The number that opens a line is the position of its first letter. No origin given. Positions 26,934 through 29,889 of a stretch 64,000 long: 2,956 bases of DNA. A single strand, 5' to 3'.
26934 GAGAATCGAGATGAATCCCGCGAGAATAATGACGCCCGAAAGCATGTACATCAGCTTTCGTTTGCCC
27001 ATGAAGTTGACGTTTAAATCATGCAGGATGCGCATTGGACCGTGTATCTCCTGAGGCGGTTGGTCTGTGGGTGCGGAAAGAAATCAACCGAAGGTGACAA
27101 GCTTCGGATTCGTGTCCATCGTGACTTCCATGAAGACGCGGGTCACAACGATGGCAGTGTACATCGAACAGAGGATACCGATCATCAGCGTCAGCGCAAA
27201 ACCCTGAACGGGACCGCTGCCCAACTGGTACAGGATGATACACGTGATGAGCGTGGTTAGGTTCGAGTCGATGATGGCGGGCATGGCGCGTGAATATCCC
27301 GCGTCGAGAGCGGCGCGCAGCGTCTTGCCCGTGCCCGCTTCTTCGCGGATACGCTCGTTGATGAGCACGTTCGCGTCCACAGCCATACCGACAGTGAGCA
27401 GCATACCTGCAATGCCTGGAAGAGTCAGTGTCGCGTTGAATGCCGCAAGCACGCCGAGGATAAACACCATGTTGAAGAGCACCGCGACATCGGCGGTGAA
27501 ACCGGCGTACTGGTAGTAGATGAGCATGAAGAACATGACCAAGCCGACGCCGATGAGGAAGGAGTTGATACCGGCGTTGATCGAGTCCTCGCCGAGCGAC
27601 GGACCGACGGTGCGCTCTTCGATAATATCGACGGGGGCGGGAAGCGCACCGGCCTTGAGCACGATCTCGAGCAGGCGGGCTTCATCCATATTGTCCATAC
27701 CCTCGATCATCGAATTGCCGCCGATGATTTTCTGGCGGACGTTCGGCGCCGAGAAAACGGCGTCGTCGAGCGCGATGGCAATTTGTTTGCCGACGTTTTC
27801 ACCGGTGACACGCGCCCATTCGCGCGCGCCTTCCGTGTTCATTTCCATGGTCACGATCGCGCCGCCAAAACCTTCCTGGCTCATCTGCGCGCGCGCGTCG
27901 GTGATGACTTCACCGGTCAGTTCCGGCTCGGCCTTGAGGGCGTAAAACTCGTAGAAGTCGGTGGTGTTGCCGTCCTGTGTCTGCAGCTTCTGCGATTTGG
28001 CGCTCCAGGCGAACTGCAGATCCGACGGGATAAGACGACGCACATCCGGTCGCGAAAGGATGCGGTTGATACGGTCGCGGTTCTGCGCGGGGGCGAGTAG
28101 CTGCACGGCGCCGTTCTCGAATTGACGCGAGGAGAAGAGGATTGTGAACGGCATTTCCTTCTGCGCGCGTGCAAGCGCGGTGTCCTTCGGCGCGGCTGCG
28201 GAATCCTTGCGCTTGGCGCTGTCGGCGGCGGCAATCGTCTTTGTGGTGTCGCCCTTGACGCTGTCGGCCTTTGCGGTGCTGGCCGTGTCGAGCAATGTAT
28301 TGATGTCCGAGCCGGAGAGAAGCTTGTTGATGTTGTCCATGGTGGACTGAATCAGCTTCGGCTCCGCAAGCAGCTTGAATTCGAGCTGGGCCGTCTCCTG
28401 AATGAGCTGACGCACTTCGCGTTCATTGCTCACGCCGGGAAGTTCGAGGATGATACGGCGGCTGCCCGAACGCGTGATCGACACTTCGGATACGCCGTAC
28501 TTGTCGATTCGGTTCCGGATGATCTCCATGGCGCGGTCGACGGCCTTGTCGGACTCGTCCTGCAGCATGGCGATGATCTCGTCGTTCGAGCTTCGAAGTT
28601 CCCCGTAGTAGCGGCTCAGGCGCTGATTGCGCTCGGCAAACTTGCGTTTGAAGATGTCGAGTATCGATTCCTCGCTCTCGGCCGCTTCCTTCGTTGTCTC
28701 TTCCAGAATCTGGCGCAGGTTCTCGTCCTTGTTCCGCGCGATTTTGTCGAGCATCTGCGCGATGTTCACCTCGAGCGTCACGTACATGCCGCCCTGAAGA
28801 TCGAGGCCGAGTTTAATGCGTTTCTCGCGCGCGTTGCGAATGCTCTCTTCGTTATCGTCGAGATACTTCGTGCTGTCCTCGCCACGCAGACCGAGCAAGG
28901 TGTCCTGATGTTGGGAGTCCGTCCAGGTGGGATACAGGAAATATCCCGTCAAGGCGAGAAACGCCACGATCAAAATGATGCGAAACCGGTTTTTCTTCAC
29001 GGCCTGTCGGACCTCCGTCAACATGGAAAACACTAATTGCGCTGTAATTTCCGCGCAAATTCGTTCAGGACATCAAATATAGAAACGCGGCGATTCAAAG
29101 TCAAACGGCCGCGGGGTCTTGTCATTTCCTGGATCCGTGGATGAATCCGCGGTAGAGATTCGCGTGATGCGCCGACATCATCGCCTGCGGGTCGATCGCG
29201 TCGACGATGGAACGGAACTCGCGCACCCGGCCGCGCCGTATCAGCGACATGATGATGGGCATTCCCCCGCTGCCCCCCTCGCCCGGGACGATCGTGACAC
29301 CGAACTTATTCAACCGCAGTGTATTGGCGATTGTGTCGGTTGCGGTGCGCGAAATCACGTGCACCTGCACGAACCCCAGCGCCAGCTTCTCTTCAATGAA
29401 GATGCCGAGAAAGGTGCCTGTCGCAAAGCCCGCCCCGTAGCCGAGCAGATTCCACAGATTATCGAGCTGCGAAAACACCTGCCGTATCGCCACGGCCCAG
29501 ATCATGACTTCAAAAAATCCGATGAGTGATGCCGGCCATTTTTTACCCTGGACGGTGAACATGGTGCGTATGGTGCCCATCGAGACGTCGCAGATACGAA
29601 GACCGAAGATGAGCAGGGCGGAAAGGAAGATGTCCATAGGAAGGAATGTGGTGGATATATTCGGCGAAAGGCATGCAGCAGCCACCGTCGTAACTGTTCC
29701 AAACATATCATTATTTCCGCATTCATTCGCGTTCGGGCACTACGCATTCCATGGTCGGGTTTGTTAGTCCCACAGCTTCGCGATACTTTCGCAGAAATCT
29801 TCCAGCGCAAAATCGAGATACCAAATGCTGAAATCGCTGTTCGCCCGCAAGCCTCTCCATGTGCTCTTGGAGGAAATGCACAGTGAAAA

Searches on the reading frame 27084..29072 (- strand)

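Call 41: search_protein_families(library=pfam, proteins=[window:27084-29072:-], max_evalue=0.00001)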
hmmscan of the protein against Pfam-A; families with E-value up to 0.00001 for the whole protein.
window:27084-29072:- (662 aa): 4 families
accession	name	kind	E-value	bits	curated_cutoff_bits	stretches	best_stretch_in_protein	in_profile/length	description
PF22599.2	SecDF_P1_head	-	2.3e-29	102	27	1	375-479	11-114/114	SecDF, P1 head subdomain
PF21760.3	SecD_1st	-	2.6e-22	78.5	27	1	178-236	1-59/60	Protein translocase subunit SecDF, P1 domain, N-terminal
PF02355.23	SecD_SecF_C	-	6.4e-20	71.8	20.5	1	482-645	14-180/189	Protein export membrane protein SecD/SecF, C-terminal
PF03176.21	MMPL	-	1e-06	28.4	20.5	1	528-640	180-291/333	MMPL family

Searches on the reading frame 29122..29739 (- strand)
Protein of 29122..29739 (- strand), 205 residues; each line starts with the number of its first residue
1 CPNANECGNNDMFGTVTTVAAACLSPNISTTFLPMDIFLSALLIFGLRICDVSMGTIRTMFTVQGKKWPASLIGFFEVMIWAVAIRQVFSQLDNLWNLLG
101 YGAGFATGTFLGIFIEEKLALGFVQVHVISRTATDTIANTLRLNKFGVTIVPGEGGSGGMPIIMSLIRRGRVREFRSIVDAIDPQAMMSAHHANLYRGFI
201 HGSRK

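Call 41: search_protein_families(library=pfam, proteins=[window:29122-29739:-], max_evalue=0.00001)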
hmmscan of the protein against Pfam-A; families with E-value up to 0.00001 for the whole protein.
window:29122-29739:- (205 aa): 2 families
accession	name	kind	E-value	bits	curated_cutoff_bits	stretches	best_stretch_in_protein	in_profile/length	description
PF18955.5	DUF5698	-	7.4e-23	81.2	27.5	1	56-113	1-58/58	Domain of unknown function (DUF5698)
PF10035.14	DUF2179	-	8.2e-10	38.8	22.8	1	146-194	1-51/55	Uncharacterized protein conserved in bacteria (DUF2179)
